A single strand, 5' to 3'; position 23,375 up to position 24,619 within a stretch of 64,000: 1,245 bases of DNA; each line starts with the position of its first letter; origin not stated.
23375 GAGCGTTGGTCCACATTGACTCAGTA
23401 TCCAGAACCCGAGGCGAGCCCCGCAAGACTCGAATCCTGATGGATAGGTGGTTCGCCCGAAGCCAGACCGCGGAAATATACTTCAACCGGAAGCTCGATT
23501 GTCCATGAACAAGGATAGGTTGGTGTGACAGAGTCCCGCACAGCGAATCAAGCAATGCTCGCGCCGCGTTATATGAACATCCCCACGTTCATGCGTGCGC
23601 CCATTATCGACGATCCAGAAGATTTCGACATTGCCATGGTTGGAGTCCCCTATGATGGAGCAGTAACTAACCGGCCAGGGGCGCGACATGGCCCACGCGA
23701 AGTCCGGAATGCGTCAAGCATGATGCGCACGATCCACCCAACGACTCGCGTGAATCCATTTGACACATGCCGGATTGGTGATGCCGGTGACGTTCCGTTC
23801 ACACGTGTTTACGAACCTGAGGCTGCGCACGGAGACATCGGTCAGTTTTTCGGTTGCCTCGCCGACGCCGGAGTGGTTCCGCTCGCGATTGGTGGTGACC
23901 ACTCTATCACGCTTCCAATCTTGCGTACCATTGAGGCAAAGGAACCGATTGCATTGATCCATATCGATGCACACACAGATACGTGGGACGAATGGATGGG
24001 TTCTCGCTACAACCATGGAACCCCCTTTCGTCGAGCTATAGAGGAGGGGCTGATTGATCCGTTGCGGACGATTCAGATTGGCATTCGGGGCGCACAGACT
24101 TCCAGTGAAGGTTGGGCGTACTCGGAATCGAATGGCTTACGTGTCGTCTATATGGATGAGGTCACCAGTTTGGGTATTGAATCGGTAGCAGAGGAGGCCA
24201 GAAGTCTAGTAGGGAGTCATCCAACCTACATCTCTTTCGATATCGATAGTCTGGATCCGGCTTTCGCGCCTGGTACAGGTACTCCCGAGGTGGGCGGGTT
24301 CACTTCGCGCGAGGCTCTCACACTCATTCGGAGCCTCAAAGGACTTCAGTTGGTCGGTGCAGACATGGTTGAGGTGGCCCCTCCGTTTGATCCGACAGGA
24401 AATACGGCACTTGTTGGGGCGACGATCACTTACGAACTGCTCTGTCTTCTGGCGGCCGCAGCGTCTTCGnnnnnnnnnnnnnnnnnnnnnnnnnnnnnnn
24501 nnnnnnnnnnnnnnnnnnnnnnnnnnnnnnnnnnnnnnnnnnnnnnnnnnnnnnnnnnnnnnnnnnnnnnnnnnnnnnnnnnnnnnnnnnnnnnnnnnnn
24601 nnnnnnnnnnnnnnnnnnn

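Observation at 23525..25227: Arginase/agmatinase-family hydrolase translationally coupled to a possible YqcI/YcgG (DcsA/GntA-like) haem N-oxygenase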

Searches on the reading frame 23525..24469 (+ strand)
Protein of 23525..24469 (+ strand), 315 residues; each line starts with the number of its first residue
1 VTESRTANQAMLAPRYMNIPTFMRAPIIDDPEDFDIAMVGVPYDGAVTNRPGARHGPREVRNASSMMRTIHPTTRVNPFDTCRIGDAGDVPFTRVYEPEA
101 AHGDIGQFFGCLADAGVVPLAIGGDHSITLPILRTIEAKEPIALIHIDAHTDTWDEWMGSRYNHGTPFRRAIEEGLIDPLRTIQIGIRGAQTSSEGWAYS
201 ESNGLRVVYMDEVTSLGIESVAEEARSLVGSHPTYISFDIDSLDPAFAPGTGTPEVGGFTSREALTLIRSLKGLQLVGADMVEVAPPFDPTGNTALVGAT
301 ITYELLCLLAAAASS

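Call 3: search_protein_families(library=pfam, proteins=[window:23525-24469:+], max_evalue=0.1)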
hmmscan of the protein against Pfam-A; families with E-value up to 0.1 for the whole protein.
window:23525-24469:+ (315 aa): 1 family
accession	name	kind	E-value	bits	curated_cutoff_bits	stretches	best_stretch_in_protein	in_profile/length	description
PF00491.26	Arginase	-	1.3e-92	310.6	22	1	35-306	2-279/280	Arginase family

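Call 4: search_protein_families(library=ncbifam, proteins=[window:23525-24469:+], max_evalue=0.1)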
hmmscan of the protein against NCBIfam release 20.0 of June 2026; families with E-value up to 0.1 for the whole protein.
window:23525-24469:+ (315 aa): 5 families
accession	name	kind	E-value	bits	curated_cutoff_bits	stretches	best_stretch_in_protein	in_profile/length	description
NF002564.0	PRK02190.1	subfamily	2.3e-91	306.2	302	1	6-312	5-304/307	agmatinase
TIGR01230.1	agmatinase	equivalog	2.7e-61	207.6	174.3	1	31-307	10-274/275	agmatinase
TIGR01227.1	hutG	equivalog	1e-36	126.8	229.15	1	13-305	13-305/307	formimidoylglutamase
TIGR01229.1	rocF_arginase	equivalog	3.8e-26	92.1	227.6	1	109-299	76-288/300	arginase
NF010347.0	PRK13775.1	equivalog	7.5e-10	38.6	381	1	104-310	114-328/331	formimidoylglutamase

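Call 7: search_solved_structures(query=window:23525-24469:+, max_evalue=1e-20)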
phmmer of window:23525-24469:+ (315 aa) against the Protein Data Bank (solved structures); distinct sequences matched with E-value up to 1e-20: 37.
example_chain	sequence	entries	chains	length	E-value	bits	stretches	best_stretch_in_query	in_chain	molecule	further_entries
3nip_A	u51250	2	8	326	1.6e-111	375.5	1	12-314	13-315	3-guanidinopropionase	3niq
3nio_A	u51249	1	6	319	5.4e-83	281.8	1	13-311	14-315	Guanidinobutyrase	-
1gq6_A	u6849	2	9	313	5.4e-74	252.3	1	11-311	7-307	PROCLAVAMINATE AMIDINO HYDROLASE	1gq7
4dz4_A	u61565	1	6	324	3.2e-60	207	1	14-309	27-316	Agmatinase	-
7lol_A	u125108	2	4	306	2.2e-57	197.7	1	20-311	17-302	Agmatinase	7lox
7lba_A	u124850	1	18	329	2.7e-57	197.4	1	20-311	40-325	Agmatinase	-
1wog_A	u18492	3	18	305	4.8e-46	160.5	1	16-308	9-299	agmatinase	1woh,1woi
7esr_A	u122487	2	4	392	8.3e-45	156.4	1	13-307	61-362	Probable agmatinase 2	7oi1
9fek_A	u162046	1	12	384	1.8e-42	148.7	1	14-307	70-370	Putative agmatinase 2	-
3lhl_A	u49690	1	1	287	1.8e-33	119.2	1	32-309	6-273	Putative agmatinase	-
6vsu_A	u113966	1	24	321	2.2e-30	109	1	38-307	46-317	Arginase 1, mitochondrial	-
3pzl_A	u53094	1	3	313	9.7e-30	106.9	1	28-302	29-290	Agmatine ureohydrolase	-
6vss_A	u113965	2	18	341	4.1e-29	104.8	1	38-307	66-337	Arginase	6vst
8ryi_C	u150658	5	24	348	2.5e-24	89.1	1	36-311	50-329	Arginase family protein | metformin hydrolase subunit B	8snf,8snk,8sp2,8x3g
4myn_A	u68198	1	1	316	3.4e-24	88.7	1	30-286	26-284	Formiminoglutamase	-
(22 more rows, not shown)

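Call 34: find_homologous_proteins(query=window:23525-24469:+, max_evalue=1e-60)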
Query window:23525-24469:+ (315 aa): 7961 proteins with E <= 1e-60 among 8000 candidates; the best 120 are listed.
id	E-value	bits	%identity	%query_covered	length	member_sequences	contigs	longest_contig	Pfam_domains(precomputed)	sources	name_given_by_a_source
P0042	1.4e-208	709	100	100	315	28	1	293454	PF00491.27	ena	-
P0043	6.0e-179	612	87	100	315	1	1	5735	PF00491.27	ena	-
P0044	5.0e-161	553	78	97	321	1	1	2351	PF00491.27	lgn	-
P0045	8.0e-157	539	75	99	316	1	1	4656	PF00491.27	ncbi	-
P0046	1.2e-155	535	74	99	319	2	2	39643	PF00491.27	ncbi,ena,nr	ncbi:MAG: agmatinase [Gemmatimonadetes bacterium]|nr:agmatinase [Gemmatimonadota bacterium]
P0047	2.5e-155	534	75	98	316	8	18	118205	PF00491.27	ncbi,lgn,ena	-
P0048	3.4e-155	534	71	100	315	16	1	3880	PF00491.27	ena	-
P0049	1.5e-154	532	74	99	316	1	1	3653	PF00491.27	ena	-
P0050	2.3e-154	531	74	98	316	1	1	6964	PF00491.27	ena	-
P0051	3.8e-154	530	76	95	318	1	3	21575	PF00491.27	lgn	-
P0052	5.5e-154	530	74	95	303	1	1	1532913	PF00491.27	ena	-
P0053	1.0e-153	529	72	98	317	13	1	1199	PF00491.27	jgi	jgi:guanidinopropionase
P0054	1.1e-153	529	73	98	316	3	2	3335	PF00491.27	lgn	-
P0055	1.5e-153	528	73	99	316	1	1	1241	PF00491.27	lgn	-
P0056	1.7e-153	528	74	99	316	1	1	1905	PF00491.27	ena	-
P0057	2.3e-153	528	74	96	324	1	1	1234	PF00491.27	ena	-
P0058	2.5e-153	528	72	99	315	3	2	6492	PF00491.27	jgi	jgi:guanidinopropionase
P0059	2.6e-153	528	74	95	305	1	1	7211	PF00491.27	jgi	jgi:guanidinopropionase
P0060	2.8e-153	528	73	98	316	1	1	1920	PF00491.27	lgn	-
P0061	2.9e-153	527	74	95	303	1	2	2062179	PF00491.27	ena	-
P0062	5.1e-153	527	74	95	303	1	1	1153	PF00491.27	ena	-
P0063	7.6e-153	526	70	99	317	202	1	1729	PF00491.27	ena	-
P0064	7.6e-153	526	71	98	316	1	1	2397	PF00491.27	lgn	-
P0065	8.1e-153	526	71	98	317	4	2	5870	PF00491.27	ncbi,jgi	jgi:guanidinopropionase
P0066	8.5e-153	526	72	100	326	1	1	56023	PF00491.27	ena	-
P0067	8.8e-153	526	71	100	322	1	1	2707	PF00491.27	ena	-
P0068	9.5e-153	526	74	97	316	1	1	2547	PF00491.27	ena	-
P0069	9.6e-153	526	70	100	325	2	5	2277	PF00491.27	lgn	-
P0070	2.0e-152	525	74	95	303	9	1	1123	PF00491.27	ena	-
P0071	2.0e-152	525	74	97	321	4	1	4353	PF00491.27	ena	-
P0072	2.1e-152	525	75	95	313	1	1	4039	PF00491.27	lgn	-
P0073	2.3e-152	525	72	96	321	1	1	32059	PF00491.27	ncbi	ncbi:MAG: agmatinase [Acidobacteriota bacterium]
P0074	2.7e-152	524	73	96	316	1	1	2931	PF00491.27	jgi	jgi:guanidinopropionase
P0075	2.7e-152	524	73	98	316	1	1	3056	PF00491.27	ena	-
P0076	3.3e-152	524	72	98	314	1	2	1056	PF00491.27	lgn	-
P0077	3.3e-152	524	74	96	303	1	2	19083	PF00491.27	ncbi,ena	-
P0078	3.3e-152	524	73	98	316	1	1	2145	PF00491.27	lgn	-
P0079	3.9e-152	524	72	99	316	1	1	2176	PF00491.27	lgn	-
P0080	4.2e-152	524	75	95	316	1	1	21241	PF00491.27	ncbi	-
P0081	5.0e-152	523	73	97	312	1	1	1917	PF00491.27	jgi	-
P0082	5.5e-152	523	73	98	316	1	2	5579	PF00491.27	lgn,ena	-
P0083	7.7e-152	523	75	95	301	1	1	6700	PF00491.27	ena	-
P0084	8.1e-152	523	73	96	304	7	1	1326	PF00491.27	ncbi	-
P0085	1.2e-151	522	72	99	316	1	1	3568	PF00491.27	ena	-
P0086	1.3e-151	522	73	96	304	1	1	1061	PF00491.27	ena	-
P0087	1.3e-151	522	74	96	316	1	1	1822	PF00491.27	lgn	-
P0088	2.2e-151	521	75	95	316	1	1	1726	PF00491.27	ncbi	-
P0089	2.4e-151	521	74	95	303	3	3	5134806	PF00491.27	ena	-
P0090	2.7e-151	521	74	95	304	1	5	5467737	PF00491.27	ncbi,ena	-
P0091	4.2e-151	520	70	100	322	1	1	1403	PF00491.27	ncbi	-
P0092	4.7e-151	520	70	100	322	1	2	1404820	PF00491.27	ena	-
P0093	6.4e-151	520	75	95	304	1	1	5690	PF00491.27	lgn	-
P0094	7.3e-151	520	74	96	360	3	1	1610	PF00491.27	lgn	-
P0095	7.6e-151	520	70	100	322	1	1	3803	PF00491.27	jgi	jgi:guanidinopropionase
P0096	7.6e-151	520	70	100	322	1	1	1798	PF00491.27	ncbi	-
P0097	1.7e-150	518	71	98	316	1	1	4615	PF00491.27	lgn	-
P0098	1.7e-150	518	70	100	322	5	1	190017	PF00491.27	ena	-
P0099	2.0e-150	518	72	96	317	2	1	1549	PF00491.27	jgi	jgi:guanidinopropionase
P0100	2.1e-150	518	73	99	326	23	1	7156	PF00491.27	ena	-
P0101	2.1e-150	518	73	95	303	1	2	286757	PF00491.27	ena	-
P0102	2.4e-150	518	71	100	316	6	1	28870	PF00491.27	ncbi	-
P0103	2.7e-150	518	73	96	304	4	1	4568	PF00491.27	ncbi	ncbi:MAG: agmatinase [Rhodothermia bacterium]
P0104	2.9e-150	518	74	97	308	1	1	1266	PF00491.27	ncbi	-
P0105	3.2e-150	518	72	96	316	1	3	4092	PF00491.27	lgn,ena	-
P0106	3.3e-150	517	72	97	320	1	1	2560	PF00491.27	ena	-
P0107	3.4e-150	517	72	97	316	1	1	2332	PF00491.27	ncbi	-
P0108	3.5e-150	517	76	93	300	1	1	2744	PF00491.27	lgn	-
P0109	3.7e-150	517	72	97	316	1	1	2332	PF00491.27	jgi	-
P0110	4.4e-150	517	73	95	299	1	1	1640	PF00491.27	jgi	-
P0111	4.4e-150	517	76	93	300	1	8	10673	PF00491.27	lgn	-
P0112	5.1e-150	517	74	97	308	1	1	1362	PF00491.27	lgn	-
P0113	7.3e-150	516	72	96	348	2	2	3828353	PF00491.27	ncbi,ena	-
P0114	7.9e-150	516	70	100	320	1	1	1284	PF00491.27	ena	-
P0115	9.5e-150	516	72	98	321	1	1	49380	PF00491.27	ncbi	-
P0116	1.1e-149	516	70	100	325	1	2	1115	PF00491.27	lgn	-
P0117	1.5e-149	515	73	95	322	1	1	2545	PF00491.27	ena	-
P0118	1.7e-149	515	73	96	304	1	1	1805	PF00491.27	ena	-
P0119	1.7e-149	515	73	95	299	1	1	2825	PF00491.27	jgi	-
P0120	1.9e-149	515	72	98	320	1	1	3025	PF00491.27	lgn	-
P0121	1.9e-149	515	72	98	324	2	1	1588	PF00491.27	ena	-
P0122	2.2e-149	515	73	96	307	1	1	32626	PF00491.27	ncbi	ncbi:MAG: agmatinase [Candidatus Bipolaricaulia bacterium]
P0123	2.6e-149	515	73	96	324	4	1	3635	PF00491.27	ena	-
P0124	3.3e-149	514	71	95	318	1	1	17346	PF00491.27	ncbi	-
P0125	3.5e-149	514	72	97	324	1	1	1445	PF00491.27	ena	-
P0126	3.6e-149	514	73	95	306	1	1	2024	PF00491.27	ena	-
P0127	3.8e-149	514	71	97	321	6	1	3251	PF00491.27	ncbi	-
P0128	3.8e-149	514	72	96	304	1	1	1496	PF00491.27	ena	-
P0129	4.0e-149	514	71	97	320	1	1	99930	PF00491.27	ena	-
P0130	4.9e-149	514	72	97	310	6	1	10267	PF00491.27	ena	-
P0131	5.8e-149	513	71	97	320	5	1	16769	PF00491.27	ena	-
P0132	5.9e-149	513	71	97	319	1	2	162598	PF00491.27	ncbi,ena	-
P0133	6.5e-149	513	73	97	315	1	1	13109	PF00491.27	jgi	-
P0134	8.6e-149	513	71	97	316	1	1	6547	PF00491.27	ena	-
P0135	9.4e-149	513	72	98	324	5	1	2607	PF00491.27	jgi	-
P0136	1.3e-148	512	71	97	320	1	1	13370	PF00491.27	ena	-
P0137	1.3e-148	512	71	97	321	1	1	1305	PF00491.27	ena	-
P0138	1.4e-148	512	72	100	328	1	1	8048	PF00491.27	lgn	-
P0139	1.9e-148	512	71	99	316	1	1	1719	PF00491.27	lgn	-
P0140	2.8e-148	511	71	97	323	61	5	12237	PF00491.27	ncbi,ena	-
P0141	3.0e-148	511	70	99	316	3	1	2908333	PF00491.27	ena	-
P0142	3.0e-148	511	71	97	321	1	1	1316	PF00491.27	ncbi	-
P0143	5.3e-148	510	71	96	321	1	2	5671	PF00491.27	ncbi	ncbi:MAG: agmatinase [Anaerolineae bacterium]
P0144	6.3e-148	510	74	94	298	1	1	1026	PF00491.27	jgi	-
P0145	6.5e-148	510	71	98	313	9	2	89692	PF00491.27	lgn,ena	-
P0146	7.2e-148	510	70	98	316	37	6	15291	PF00491.27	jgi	jgi:guanidinopropionase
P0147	7.3e-148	510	74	94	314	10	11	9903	PF00491.27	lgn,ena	-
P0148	7.4e-148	510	72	97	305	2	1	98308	PF00491.27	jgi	jgi:guanidinopropionase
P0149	1.0e-147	509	72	95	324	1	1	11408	PF00491.27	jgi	-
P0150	1.0e-147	509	72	95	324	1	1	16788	PF00491.27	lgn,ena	-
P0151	1.4e-147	509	69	100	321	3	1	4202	PF00491.27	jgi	jgi:guanidinopropionase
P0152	1.6e-147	509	71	97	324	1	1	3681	PF00491.27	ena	-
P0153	1.6e-147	509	70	97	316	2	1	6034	PF00491.27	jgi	-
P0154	1.7e-147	509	70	99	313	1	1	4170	PF00491.27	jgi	jgi:guanidinopropionase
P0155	1.7e-147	509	71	97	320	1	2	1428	PF00491.27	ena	-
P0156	2.0e-147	508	74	95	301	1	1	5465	PF00491.27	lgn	-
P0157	2.0e-147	508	70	97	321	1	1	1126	PF00491.27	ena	-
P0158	2.0e-147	508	72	95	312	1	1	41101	PF00491.27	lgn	-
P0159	2.2e-147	508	70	97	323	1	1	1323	PF00491.27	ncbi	-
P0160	2.2e-147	508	70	98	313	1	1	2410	PF00491.27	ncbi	-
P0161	2.6e-147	508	71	95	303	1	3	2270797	PF00491.27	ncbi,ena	-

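Call 35: find_related_loci(query=window:23525-24469:+, collection=metagenome_contigs, flank=5000)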
Query window:23525-24469:+ (315 aa) in metagenome_contigs; peptide patterns used: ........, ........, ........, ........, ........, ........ (x = any residue, [..] = any of these).
600 stretches matched a pattern (row limit reached: there are more); 538 encode a relative of the query (tblastn E <= 1e-3); the best 80 are kept; 80 distinct loci.
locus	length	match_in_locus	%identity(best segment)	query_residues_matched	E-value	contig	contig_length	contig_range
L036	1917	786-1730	70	1-315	2e-169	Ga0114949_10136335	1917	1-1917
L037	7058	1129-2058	71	3-312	1e-154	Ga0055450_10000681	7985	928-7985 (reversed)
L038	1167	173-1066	74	13-310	2e-170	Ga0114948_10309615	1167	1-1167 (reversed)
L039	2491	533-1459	72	2-310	2e-163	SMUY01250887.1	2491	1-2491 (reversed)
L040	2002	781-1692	71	11-314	2e-164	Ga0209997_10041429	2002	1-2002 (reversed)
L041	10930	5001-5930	70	1-310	4e-152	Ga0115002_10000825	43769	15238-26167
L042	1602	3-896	72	13-310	2e-165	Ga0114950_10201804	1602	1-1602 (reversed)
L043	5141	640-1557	71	10-315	5e-154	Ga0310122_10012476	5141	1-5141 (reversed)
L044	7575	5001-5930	70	1-310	9e-152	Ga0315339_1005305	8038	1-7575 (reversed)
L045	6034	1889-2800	70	11-314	1e-152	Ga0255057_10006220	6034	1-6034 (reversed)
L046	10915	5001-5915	71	11-315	1e-151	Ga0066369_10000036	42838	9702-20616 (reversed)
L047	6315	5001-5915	71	11-315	1e-151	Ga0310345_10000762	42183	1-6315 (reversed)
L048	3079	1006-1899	72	11-308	3e-158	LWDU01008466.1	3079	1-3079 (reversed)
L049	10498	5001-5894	72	11-308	4e-151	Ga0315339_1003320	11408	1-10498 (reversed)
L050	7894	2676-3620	68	1-315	3e-150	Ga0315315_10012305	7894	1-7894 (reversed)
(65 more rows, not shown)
